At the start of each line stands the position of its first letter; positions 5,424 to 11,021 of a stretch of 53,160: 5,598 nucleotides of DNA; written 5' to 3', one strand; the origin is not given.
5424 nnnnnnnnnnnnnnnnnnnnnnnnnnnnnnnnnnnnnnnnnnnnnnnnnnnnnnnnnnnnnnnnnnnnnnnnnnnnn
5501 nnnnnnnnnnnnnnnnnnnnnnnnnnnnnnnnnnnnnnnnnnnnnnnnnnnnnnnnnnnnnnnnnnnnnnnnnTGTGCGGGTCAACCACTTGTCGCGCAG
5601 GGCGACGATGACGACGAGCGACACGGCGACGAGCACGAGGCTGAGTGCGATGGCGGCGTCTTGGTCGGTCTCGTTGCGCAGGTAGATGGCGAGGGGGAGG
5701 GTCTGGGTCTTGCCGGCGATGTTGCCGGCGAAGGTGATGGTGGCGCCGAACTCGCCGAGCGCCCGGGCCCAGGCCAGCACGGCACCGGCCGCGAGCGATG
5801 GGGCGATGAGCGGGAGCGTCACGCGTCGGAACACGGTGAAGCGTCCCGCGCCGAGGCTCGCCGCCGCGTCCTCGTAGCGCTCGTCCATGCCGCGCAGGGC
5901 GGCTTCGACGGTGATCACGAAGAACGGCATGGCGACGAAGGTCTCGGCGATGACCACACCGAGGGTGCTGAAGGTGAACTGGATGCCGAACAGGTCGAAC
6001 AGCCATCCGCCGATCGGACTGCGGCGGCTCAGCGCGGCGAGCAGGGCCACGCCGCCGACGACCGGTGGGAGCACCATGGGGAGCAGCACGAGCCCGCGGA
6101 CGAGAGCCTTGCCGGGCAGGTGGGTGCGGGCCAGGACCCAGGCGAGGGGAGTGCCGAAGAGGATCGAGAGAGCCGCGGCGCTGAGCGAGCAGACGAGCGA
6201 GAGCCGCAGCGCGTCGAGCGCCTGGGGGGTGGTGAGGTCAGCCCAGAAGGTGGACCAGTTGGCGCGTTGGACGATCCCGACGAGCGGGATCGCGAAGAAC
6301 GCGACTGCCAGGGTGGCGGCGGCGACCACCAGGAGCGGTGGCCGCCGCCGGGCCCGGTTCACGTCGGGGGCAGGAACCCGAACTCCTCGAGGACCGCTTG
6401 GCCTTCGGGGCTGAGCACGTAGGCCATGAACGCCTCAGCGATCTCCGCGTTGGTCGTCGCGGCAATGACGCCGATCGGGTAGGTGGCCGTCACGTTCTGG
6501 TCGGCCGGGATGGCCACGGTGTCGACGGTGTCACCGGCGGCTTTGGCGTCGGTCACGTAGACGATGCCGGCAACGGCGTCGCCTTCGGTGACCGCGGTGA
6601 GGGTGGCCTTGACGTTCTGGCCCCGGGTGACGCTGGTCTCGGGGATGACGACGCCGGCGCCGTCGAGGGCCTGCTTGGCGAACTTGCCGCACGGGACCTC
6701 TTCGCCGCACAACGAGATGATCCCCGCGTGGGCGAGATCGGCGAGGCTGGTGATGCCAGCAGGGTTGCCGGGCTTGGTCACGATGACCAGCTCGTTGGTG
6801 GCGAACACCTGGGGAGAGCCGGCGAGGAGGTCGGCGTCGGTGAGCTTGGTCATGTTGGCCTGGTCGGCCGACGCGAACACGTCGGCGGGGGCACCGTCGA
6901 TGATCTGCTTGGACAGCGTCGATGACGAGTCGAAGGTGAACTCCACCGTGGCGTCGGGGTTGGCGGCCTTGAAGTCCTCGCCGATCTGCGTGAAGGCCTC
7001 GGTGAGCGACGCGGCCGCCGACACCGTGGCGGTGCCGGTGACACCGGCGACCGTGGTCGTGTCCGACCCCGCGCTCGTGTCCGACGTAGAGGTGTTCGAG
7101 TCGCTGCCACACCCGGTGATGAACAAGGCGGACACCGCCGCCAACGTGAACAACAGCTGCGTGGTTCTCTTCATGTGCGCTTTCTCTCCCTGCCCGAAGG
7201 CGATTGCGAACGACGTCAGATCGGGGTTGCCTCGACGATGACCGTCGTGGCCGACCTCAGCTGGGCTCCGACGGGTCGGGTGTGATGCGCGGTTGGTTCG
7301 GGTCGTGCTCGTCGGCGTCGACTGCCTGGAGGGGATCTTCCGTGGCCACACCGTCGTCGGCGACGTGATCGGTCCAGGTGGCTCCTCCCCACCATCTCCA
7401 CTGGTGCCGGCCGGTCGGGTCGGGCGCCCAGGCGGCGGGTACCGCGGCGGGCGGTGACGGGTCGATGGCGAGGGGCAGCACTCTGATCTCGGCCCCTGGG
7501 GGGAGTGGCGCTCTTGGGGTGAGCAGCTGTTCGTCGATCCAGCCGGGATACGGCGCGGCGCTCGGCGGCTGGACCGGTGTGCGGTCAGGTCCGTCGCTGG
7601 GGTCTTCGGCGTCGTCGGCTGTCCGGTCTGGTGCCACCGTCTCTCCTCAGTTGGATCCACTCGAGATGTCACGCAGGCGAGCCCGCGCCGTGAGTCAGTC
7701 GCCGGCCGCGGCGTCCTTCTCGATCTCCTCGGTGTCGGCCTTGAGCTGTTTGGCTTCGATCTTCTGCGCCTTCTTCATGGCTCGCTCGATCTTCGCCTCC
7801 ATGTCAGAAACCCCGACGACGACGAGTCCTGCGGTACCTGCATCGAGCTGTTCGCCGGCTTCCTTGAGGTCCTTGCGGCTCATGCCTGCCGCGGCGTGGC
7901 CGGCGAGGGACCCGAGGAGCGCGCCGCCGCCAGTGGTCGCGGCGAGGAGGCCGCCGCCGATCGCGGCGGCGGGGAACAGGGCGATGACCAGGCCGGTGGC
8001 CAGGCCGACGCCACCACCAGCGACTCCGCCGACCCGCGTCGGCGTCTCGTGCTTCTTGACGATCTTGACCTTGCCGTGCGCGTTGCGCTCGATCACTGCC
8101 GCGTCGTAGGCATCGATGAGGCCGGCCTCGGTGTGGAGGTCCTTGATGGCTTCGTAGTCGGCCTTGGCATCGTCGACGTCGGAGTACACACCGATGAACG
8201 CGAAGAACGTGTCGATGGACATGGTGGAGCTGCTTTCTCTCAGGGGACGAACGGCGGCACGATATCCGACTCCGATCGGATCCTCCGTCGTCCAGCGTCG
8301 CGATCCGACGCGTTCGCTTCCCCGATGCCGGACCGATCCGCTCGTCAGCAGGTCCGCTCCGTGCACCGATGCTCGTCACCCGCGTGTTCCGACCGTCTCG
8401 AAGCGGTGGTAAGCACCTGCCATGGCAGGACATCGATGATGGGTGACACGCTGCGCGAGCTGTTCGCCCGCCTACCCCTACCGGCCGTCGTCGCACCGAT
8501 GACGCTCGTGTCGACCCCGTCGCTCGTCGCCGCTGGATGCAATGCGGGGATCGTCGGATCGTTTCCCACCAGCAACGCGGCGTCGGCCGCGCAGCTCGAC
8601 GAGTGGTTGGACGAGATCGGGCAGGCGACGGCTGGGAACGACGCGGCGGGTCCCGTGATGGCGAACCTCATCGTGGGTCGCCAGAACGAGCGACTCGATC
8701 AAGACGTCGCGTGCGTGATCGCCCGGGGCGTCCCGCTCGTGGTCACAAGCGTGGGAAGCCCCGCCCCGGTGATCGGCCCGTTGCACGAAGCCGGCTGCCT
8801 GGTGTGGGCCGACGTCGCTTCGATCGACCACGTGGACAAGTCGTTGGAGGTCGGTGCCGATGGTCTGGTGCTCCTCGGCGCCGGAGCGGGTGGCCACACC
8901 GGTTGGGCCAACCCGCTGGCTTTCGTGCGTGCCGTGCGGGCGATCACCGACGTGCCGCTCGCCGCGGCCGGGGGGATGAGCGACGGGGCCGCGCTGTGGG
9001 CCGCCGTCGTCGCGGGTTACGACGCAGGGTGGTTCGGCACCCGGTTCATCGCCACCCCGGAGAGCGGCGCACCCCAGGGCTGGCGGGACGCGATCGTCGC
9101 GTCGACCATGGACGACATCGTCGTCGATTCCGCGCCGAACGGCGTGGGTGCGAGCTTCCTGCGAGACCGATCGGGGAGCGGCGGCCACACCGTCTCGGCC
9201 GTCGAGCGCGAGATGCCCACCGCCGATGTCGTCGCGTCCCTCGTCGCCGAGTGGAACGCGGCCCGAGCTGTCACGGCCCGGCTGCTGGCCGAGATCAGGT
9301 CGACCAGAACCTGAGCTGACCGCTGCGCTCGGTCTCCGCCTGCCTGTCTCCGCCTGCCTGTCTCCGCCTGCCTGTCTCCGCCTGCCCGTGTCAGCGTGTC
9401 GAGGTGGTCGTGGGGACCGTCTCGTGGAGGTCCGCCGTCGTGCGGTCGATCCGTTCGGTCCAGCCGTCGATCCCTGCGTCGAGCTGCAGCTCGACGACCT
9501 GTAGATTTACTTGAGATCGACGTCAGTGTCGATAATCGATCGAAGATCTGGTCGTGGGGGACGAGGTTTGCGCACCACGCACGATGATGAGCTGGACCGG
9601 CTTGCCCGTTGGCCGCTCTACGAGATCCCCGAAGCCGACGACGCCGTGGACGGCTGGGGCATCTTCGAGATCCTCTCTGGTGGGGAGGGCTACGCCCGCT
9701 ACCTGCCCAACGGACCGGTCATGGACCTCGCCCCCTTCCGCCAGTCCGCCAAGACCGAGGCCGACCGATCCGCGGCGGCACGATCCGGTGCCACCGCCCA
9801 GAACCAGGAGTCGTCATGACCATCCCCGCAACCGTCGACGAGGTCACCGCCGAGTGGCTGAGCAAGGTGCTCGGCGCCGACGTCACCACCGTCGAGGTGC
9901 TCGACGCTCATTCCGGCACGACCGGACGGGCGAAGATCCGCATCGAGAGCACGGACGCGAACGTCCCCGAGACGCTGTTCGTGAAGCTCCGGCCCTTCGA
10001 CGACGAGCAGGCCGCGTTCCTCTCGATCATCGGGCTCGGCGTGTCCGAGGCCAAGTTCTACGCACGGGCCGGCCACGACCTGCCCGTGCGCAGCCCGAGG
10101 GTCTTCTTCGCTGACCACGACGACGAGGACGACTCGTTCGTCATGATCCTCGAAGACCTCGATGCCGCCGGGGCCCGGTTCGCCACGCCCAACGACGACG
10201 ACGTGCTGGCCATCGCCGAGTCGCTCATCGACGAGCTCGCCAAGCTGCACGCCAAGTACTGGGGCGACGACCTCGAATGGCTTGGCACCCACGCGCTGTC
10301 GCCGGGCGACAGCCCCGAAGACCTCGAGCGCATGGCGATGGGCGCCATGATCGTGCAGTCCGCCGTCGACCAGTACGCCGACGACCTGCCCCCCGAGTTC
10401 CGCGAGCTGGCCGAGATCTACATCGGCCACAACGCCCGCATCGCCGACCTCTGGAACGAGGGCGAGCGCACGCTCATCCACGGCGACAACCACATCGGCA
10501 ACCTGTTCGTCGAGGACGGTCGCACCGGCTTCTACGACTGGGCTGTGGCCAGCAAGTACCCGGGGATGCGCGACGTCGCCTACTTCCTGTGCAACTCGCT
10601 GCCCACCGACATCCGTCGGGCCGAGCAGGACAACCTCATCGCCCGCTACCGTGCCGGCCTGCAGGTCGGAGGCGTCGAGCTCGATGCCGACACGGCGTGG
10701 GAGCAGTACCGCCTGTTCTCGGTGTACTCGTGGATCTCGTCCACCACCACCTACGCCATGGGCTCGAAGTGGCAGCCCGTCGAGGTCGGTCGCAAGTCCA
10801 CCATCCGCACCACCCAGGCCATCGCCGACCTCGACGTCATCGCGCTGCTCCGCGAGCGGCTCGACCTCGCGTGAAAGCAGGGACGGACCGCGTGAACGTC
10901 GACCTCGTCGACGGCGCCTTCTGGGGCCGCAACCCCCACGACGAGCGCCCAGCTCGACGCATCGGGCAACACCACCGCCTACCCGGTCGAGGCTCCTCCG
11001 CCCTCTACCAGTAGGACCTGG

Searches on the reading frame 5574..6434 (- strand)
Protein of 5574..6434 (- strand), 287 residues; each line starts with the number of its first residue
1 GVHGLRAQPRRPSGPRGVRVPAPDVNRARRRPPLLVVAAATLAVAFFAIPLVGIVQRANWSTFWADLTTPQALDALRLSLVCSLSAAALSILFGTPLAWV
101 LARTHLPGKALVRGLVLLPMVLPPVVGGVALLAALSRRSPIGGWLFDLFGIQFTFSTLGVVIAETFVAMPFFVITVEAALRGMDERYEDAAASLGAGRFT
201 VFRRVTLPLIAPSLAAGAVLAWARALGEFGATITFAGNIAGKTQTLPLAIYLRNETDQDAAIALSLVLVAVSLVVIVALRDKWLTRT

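Call 10: search_protein_families(library=pfam, proteins=[window:5574-6434:-], max_evalue=0.001)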
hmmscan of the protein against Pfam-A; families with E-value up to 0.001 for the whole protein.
window:5574-6434:- (287 aa): 1 family
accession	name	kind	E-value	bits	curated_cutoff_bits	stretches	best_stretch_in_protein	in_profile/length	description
PF00528.27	BPD_transp_1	-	3.2e-18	66.5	26.4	1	94-279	1-173/184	Binding-protein-dependent transport system inner membrane component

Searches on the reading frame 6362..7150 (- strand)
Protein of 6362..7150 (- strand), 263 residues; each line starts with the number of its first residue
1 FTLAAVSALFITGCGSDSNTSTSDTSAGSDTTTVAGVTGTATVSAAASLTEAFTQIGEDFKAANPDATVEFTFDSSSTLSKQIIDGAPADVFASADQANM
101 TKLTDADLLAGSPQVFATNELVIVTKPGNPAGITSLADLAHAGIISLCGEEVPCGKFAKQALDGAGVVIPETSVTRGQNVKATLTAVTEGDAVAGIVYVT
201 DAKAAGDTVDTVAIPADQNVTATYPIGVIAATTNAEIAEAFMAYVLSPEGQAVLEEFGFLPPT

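Call 10: search_protein_families(library=pfam, proteins=[window:6362-7150:-], max_evalue=0.001)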
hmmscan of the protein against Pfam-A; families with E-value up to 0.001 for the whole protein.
window:6362-7150:- (263 aa): 6 families
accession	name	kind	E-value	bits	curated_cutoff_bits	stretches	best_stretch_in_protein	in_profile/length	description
PF13531.11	SBP_bac_11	-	1.5e-51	175.8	25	1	42-259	2-226/227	Bacterial extracellular solute-binding protein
PF01547.30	SBP_bac_1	-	6.2e-19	69.5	26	2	46-110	1-71/307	Bacterial extracellular solute-binding protein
PF13416.11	SBP_bac_8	-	1.5e-08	35.2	27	1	185-263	180-262/279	Bacterial extracellular solute-binding protein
PF12849.12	PBP_like_2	-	5.4e-05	23.5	27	0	31-135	2-108/267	PBP superfamily domain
PF12974.12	Phosphonate-bd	-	0.00018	21.4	27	1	117-259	83-231/242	ABC transporter, phosphonate, periplasmic substrate-binding protein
PF03466.25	LysR_substrate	-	0.0002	21.3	28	1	36-195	3-154/209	LysR substrate binding domain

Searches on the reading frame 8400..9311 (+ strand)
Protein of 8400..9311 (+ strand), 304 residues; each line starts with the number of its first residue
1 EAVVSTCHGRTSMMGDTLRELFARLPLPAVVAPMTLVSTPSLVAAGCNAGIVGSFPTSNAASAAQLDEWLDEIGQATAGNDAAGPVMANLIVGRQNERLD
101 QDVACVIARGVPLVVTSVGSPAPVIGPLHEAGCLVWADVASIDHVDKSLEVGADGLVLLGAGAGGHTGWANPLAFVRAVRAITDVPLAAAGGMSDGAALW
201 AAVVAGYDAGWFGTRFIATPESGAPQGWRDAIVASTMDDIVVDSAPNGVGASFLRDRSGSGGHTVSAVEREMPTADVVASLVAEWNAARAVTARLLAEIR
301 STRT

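Call 10: search_protein_families(library=pfam, proteins=[window:8400-9311:+], max_evalue=0.001)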
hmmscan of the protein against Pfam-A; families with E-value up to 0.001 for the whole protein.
window:8400-9311:+ (304 aa): 1 family
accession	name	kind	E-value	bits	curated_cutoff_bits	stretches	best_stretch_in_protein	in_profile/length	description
PF03060.21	NMO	-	6.6e-26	91.9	28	1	100-250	103-259/331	Nitronate monooxygenase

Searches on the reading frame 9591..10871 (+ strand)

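Call 10: search_protein_families(library=pfam, proteins=[window:9591-10871:+], max_evalue=0.001)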
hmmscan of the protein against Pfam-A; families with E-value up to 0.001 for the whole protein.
window:9591-10871:+ (427 aa): 2 families
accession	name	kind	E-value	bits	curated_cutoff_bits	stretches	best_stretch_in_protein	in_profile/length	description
PF01636.29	APH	-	3.5e-14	53.6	23.2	1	152-371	39-234/239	Phosphotransferase enzyme family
PF02958.26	EcKL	-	1.7e-12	47.7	22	1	254-358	177-286/294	Ecdysteroid kinase-like family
